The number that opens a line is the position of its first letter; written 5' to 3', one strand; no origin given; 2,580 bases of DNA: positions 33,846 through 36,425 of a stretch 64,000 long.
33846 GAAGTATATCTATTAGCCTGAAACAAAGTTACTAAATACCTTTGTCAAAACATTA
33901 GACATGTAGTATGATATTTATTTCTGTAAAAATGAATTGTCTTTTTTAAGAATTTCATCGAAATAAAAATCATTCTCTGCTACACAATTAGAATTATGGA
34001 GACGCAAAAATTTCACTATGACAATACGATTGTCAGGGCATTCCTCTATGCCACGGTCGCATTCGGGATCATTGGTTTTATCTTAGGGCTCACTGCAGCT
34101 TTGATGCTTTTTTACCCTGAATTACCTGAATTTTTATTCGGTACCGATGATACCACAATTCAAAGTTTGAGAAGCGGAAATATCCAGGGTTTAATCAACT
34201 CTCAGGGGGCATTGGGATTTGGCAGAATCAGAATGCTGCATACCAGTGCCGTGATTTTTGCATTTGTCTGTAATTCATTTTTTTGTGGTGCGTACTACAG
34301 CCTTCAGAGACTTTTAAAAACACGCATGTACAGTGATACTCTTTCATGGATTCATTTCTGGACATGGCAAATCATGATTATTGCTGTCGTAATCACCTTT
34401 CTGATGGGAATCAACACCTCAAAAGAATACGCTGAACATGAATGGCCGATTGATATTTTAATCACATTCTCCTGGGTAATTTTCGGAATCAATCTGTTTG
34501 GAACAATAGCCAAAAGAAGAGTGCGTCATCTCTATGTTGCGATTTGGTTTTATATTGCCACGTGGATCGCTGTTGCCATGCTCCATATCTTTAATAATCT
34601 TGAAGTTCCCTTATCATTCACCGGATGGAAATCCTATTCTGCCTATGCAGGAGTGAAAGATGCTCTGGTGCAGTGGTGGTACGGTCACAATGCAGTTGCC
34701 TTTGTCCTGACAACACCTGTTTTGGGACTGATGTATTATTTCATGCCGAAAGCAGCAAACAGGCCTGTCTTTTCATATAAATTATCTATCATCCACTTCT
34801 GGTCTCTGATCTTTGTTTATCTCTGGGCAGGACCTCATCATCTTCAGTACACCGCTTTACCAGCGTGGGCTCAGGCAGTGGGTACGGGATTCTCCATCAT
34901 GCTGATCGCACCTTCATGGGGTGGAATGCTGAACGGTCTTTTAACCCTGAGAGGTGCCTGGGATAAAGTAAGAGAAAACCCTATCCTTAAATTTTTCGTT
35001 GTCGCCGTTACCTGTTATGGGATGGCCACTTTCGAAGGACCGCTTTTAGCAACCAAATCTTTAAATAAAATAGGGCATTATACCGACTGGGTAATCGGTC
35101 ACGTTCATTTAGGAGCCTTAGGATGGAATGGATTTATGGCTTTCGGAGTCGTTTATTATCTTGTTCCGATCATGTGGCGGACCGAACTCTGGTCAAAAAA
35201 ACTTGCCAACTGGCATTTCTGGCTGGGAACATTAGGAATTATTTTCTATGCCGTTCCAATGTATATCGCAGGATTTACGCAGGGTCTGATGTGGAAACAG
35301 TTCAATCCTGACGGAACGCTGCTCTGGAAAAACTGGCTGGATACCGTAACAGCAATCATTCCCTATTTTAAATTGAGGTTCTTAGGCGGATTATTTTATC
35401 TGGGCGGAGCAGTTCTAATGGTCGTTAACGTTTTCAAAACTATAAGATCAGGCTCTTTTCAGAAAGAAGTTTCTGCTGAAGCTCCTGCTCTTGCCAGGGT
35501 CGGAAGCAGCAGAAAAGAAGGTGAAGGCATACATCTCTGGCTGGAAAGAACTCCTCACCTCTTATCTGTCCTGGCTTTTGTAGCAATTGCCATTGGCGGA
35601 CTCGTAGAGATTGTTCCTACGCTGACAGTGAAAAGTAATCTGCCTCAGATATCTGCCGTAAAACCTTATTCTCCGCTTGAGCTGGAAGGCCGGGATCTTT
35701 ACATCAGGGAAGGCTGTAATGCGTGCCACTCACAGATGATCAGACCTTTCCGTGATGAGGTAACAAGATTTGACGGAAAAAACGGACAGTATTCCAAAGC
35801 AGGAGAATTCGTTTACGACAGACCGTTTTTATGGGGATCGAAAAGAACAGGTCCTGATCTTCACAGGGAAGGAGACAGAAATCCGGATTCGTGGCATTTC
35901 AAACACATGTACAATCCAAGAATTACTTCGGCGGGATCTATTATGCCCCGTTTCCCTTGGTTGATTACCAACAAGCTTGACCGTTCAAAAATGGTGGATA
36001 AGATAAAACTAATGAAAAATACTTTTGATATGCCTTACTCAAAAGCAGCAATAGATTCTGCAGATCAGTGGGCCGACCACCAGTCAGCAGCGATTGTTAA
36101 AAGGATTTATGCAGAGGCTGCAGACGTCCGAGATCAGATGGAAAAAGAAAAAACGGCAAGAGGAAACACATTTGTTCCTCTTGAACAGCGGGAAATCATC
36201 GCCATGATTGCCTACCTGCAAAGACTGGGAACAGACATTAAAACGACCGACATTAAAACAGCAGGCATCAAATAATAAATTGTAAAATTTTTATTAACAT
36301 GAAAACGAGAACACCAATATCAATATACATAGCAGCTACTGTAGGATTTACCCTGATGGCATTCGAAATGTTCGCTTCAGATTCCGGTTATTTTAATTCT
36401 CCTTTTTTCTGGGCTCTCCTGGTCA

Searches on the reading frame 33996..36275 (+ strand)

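Call 60: search_protein_families(library=pfam, proteins=[window:33996-36275:+], max_evalue=0.001)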
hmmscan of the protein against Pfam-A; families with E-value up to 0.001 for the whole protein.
window:33996-36275:+ (759 aa): 2 families
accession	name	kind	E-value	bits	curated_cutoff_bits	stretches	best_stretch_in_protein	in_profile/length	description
PF00115.25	COX1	-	8.9e-112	374.5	34.8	1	12-466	2-435/436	Cytochrome C and Quinol oxidase polypeptide I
PF02433.20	FixO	-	3.6e-91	304.9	29.6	1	513-748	1-219/219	Cytochrome C oxidase, mono-heme subunit/FixO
